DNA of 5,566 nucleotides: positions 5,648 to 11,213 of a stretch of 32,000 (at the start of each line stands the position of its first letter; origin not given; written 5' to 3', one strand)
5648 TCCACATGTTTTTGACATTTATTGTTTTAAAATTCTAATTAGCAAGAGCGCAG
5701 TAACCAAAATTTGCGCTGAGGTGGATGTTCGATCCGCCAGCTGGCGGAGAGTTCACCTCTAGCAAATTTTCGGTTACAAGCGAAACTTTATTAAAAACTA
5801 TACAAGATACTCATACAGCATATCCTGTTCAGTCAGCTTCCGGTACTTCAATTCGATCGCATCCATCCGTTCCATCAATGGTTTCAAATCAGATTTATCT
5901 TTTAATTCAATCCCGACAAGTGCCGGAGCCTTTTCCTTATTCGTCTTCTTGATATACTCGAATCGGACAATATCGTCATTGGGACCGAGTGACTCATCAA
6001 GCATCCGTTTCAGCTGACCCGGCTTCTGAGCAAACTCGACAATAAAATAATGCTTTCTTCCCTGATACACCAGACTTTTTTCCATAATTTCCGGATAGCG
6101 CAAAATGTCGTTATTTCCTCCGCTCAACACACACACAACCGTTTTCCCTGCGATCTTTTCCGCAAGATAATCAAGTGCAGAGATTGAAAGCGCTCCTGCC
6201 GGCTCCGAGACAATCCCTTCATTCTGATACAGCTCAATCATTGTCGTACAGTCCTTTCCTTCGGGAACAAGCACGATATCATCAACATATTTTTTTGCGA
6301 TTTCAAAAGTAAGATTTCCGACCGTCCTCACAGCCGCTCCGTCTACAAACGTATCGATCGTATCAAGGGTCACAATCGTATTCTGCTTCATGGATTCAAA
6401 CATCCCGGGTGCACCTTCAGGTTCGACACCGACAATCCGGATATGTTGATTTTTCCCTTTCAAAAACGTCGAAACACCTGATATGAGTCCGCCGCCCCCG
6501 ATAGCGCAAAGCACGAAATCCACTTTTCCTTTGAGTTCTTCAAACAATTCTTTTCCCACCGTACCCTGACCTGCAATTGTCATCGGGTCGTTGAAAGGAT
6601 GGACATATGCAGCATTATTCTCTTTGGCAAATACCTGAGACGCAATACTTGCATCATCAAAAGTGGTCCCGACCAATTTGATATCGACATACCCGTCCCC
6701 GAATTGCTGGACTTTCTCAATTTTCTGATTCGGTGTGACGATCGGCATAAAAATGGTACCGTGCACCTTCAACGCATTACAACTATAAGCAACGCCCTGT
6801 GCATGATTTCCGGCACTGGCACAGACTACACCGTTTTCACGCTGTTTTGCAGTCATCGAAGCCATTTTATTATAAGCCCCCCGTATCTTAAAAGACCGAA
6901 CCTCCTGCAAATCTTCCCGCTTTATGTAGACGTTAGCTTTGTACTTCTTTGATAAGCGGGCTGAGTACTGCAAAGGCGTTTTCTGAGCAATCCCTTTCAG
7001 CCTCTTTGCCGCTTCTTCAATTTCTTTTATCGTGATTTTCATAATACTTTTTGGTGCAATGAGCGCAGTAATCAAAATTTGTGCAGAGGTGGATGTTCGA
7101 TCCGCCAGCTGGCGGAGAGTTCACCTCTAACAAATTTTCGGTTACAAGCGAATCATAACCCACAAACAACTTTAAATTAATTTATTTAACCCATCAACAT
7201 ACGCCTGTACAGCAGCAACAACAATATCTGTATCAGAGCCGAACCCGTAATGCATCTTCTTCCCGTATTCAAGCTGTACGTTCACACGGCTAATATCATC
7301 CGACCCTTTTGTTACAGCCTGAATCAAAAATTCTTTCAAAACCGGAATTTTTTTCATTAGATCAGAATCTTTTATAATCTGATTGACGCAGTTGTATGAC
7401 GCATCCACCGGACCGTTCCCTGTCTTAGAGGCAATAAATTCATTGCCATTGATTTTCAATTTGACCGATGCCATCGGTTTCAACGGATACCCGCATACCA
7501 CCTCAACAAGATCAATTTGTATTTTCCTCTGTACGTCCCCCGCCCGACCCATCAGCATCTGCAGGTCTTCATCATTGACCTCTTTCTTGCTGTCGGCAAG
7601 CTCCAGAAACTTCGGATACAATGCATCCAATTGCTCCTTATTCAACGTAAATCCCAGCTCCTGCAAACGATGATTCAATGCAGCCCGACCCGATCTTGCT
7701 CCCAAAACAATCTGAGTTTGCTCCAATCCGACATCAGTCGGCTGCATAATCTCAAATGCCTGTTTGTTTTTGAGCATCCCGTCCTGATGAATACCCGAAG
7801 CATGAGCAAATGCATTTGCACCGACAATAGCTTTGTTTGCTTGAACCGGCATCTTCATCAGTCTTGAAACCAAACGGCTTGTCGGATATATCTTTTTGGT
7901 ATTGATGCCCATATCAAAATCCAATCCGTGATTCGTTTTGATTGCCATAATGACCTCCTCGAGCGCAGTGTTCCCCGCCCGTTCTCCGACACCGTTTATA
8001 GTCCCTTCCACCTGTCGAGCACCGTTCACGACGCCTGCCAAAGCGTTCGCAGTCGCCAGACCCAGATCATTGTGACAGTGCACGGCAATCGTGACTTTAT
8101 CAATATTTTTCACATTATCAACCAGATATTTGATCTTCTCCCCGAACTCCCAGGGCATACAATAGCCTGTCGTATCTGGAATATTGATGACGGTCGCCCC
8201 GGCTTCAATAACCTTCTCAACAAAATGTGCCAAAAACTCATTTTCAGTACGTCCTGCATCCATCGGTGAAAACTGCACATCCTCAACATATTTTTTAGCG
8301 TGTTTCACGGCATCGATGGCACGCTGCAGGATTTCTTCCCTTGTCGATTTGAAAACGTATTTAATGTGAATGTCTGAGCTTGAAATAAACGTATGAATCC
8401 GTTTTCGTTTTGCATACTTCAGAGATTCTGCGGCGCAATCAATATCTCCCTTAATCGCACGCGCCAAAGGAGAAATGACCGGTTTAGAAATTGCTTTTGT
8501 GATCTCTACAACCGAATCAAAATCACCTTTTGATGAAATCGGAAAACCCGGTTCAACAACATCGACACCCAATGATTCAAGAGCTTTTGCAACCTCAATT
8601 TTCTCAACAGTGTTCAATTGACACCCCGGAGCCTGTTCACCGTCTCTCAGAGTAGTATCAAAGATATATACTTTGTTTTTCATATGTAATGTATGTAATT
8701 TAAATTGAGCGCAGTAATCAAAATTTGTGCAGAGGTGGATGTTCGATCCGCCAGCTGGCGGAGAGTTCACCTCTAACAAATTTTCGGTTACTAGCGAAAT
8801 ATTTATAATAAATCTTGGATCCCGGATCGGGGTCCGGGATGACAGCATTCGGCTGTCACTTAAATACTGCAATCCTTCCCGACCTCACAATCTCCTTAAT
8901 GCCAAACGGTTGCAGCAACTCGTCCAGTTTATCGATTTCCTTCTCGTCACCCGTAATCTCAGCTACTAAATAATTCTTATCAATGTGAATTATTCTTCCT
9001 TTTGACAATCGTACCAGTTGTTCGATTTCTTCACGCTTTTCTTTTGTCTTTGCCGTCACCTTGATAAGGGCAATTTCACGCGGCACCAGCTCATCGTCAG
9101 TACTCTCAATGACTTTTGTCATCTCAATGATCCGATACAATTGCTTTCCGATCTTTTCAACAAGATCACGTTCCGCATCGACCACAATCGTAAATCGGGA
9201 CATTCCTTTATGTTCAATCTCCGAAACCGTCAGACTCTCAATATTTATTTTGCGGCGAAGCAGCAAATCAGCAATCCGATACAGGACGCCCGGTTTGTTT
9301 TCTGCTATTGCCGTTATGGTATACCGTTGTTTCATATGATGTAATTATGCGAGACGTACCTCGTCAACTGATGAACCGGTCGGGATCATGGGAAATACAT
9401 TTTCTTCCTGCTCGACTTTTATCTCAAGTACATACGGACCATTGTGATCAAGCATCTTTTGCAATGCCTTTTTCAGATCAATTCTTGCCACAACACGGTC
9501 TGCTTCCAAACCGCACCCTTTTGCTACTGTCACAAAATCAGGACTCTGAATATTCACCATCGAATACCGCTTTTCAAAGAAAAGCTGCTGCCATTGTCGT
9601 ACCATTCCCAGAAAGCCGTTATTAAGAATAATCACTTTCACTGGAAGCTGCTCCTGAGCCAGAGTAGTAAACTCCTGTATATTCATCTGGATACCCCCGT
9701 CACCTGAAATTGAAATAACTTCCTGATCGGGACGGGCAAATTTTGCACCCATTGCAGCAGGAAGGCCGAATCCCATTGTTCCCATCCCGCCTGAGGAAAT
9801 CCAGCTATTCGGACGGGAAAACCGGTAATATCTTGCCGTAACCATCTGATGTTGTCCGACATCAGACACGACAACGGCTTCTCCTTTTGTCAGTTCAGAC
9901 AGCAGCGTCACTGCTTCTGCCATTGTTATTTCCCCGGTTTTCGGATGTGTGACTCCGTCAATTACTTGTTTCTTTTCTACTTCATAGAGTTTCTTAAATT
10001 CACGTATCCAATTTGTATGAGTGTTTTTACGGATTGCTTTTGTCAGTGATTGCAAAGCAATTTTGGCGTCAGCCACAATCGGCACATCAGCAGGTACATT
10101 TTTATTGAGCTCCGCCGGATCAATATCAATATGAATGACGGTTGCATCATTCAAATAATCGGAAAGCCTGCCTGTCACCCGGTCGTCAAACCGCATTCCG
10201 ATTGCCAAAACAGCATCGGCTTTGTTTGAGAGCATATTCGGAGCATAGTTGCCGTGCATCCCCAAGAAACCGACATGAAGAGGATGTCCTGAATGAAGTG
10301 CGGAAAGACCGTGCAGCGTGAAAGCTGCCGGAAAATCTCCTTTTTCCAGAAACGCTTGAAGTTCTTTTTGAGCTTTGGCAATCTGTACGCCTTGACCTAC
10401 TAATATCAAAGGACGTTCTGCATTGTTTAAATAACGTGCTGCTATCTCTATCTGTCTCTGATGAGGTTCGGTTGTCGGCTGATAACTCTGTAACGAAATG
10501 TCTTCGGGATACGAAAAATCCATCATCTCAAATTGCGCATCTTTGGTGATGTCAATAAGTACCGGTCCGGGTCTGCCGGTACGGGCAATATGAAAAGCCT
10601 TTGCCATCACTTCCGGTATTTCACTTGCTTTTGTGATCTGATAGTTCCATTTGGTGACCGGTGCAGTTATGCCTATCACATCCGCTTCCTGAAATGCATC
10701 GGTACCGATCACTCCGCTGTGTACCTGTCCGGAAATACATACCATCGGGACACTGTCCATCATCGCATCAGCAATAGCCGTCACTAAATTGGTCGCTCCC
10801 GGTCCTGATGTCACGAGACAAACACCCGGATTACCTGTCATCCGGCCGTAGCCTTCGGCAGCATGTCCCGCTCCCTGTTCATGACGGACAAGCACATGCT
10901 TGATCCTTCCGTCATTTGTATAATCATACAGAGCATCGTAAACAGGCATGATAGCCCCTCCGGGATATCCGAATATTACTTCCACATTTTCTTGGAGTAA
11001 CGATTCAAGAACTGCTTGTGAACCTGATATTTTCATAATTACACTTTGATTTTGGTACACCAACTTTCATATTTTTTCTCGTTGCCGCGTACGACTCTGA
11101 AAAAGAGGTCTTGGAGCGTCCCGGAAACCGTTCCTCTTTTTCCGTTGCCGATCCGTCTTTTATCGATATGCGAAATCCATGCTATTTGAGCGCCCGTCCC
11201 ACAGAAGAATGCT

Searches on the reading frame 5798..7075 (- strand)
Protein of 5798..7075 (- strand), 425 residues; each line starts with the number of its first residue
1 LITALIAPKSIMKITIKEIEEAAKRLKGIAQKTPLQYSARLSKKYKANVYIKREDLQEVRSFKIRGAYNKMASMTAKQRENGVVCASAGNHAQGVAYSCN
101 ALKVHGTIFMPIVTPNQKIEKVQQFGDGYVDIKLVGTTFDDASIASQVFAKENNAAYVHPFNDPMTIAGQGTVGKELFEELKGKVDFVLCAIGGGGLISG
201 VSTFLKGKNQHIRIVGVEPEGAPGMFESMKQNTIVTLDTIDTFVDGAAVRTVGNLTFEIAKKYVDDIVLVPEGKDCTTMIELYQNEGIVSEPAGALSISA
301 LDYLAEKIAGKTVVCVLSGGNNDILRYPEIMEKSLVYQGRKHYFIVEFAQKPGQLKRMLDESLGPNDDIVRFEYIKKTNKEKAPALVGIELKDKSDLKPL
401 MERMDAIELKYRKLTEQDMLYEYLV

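Call 7: search_protein_families(library=ncbifam, proteins=[window:5798-7075:-])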
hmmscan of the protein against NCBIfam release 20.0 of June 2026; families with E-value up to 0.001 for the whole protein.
window:5798-7075:- (425 aa): 44 families (the best 25 are shown)
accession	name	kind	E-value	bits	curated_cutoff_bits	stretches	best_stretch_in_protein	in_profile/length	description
NF006390.0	PRK08639.1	equivalog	3.8e-186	619.1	421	1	11-425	4-418/418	threonine ammonia-lyase IlvA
TIGR02079.1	THD1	equivalog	6.3e-181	601.6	440.55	1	18-425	2-410/410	threonine ammonia-lyase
NF006674.0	PRK09224.1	subfamily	2.2e-106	356.5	577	1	25-420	18-409/508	threonine ammonia-lyase IlvA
TIGR01124.1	ilvA_2Cterm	equivalog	1.2e-103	347.3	411.3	1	25-419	10-400/499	threonine ammonia-lyase, biosynthetic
TIGR01127.1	ilvA_1Cterm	equivalog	5.3e-100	335.1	378.75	1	33-394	1-361/380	threonine ammonia-lyase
NF005600.0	PRK07334.1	equivalog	8.3e-94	314.5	496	1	10-410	6-403/408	threonine ammonia-lyase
NF009130.0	PRK12483.1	subfamily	3.1e-93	313.1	801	1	23-419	28-421/521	threonine ammonia-lyase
NF006389.0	PRK08638.1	equivalog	2.8e-90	302.6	453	1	13-334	8-327/333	bifunctional threonine ammonia-lyase/L-serine ammonia-lyase TdcB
NF005292.0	PRK06815.1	equivalog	3.9e-79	266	371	1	14-332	3-318/320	threonine/serine dehydratase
NF005454.0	PRK07048.1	equivalog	4.4e-77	259.4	452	1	12-333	5-322/324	threo-3-hydroxy-L-aspartate ammonia-lyase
NF005680.0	PRK07476.1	equivalog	1.3e-70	238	413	1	12-333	3-322/326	hydroxyectoine utilization dehydratase EutB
NF006094.0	PRK08246.1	subfamily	1.7e-63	214.9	331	1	13-324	4-306/310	serine/threonine dehydratase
TIGR02991.1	ectoine_eutB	equivalog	2.7e-62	210.6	413.35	1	14-325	1-309/317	hydroxyectoine utilization dehydratase EutB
NF045641.2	BHydaspDhtseBhcB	equivalog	1.3e-59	201.9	550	1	16-328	4-311/312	beta-hydroxyaspartate dehydratase BhcB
NF005147.0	PRK06608.1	equivalog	3.9e-58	196.9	380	1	14-338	6-327/339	serine/threonine dehydratase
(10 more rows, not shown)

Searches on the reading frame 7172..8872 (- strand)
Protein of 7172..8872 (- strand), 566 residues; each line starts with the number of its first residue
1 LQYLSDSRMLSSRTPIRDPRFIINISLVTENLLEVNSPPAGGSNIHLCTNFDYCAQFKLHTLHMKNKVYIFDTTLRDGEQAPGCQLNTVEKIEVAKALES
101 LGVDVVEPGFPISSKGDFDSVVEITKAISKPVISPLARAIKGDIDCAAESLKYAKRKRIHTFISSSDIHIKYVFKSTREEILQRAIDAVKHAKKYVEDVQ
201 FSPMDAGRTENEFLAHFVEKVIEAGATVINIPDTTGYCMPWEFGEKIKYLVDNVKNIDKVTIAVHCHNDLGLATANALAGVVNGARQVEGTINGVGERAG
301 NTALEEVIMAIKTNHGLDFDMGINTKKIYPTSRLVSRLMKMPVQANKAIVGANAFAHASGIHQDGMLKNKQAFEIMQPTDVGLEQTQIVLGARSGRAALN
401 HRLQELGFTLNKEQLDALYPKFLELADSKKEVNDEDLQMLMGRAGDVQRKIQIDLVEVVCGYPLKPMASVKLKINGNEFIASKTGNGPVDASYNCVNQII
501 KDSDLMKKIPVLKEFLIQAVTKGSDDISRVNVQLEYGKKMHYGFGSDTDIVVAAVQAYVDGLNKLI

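Call 7: search_protein_families(library=ncbifam, proteins=[window:7172-8872:-])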
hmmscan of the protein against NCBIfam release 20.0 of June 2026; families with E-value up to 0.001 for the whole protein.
window:7172-8872:- (566 aa): 29 families (the best 25 are shown)
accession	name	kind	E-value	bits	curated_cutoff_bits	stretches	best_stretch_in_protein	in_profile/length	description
NF002086.0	PRK00915.1-3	equivalog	4e-213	708.6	532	1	64-565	3-501/516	2-isopropylmalate synthase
TIGR00973.1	leuA_bact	equivalog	2.2e-197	656.4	598.7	1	67-563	1-494/494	2-isopropylmalate synthase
NF002087.0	PRK00915.1-4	equivalog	5.6e-192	638.8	729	1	64-565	3-502/516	2-isopropylmalate synthase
NF002084.0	PRK00915.1-1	equivalog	6.1e-181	602.5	748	1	64-565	1-499/523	2-isopropylmalate synthase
NF002088.0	PRK00915.1-5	equivalog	6.1e-169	562.8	697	1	66-564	2-497/514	2-isopropylmalate synthase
NF002085.0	PRK00915.1-2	subfamily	9.4e-141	470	517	1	59-565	5-499/504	2-isopropylmalate synthase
TIGR02090.1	LEU1_arch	subfamily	9.8e-120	400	484.75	1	68-439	1-361/363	isopropylmalate/citramalate/homocitrate synthases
NF041069.1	IPMS_Sufob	equivalog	1.1e-114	383.6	600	1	68-440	1-364/371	isopropylmalate synthase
TIGR02660.1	nifV_homocitr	equivalog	7.8e-89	298.5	462.9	1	67-440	1-364/365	homocitrate synthase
NF042434.1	IPMS_Lepto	equivalog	1e-78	265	500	1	65-428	3-372/374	2-isopropylmalate synthase LeuA2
TIGR02146.1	LysS_fung_arch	equivalog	1.9e-75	254.2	413.55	1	70-418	1-338/344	homocitrate synthase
TIGR00977.1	citramal_synth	equivalog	3.5e-62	210.4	450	1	67-563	1-514/526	citramalate synthase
NF042433.1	CitmalDyn_Leptosp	equivalog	2.2e-55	188.2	950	1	64-562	4-507/514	(R)-citramalate synthase CimA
NF002991.1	PRK03739.1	subfamily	2.3e-51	175.2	455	1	72-564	31-550/550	2-isopropylmalate synthase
TIGR00970.1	leuA_yeast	equivalog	5.8e-41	140.7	697.4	1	72-374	31-349/564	2-isopropylmalate synthase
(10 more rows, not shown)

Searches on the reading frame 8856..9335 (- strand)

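Call 7: search_protein_families(library=ncbifam, proteins=[window:8856-9335:-])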
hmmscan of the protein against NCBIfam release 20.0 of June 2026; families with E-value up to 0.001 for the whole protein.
window:8856-9335:- (159 aa): 7 families
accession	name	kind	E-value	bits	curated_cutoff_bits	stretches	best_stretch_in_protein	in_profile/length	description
NF008864.0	PRK11895.1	equivalog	2.7e-46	157.2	119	1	3-157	2-155/164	acetolactate synthase small subunit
TIGR00119.1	acolac_sm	equivalog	3e-41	141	56.9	1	4-157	2-154/158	acetolactate synthase small subunit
NF006352.0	PRK08577.1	equivalog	3.3e-06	27.2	140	1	4-75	56-129/136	hypothetical protein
NF006036.0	PRK08178.1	equivalog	1.4e-05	24.9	128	1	8-85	18-94/102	acetolactate synthase small subunit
NF005233.0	PRK06737.1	equivalog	5.8e-05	23.1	102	1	6-73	4-71/76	ACT domain-containing protein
NF010078.0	PRK13562.1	equivalog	0.0001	22.2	96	1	16-72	14-71/84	ACT domain-containing protein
TIGR01327.1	PGDH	equivalog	0.00015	20.7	454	1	4-72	451-517/525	phosphoglycerate dehydrogenase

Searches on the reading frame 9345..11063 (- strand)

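Call 7: search_protein_families(library=ncbifam, proteins=[window:9345-11063:-])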
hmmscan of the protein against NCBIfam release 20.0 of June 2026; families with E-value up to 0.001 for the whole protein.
window:9345-11063:- (572 aa): 55 families (the best 25 are shown)
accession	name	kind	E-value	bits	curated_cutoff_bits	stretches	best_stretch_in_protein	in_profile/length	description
TIGR00118.1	acolac_lg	equivalog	1.7e-220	733.2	538.35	1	13-569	2-553/557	biosynthetic-type acetolactate synthase large subunit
NF005824.0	PRK07710.1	equivalog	1.8e-206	686.9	976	1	9-569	14-567/573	acetolactate synthase large subunit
NF004710.0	PRK06048.1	equivalog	2.2e-204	680.1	976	1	9-569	5-556/561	acetolactate synthase large subunit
NF005860.0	PRK07789.1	equivalog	2.4e-201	670.2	881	1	6-571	28-599/615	acetolactate synthase large subunit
NF006524.0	PRK08978.1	equivalog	9.5e-200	664.5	738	1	13-567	2-541/548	acetolactate synthase 2 catalytic subunit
NF005651.0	PRK07418.1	subfamily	3.2e-197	656.5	942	1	5-566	12-575/617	acetolactate synthase large subunit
NF004919.0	PRK06276.1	equivalog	3.4e-195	649.7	866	1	13-569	2-556/582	acetolactate synthase large subunit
NF005228.0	PRK06725.1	equivalog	1.7e-192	640.6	991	1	9-569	13-564/571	acetolactate synthase large subunit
NF006319.0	PRK08527.1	equivalog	3.9e-190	633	905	1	9-569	1-557/565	acetolactate synthase large subunit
NF006581.0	PRK09107.1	equivalog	2.9e-184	613.7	974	1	7-570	6-573/595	acetolactate synthase 3 large subunit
NF005058.0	PRK06466.1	equivalog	3.6e-183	610.2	951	1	11-567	3-564/574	acetolactate synthase 3 large subunit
NF005584.0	PRK07282.1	equivalog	2.4e-181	604.1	970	1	12-569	10-559/566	acetolactate synthase large subunit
NF006525.0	PRK08979.1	equivalog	5.1e-178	593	1084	1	11-571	3-566/572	acetolactate synthase 3 large subunit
NF006016.1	PRK08155.1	equivalog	3.3e-175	583.7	870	1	11-566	2-548/554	acetolactate synthase large subunit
NF005409.0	PRK06965.1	equivalog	5.6e-175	583.1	1035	1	11-570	20-581/587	acetolactate synthase 3 catalytic subunit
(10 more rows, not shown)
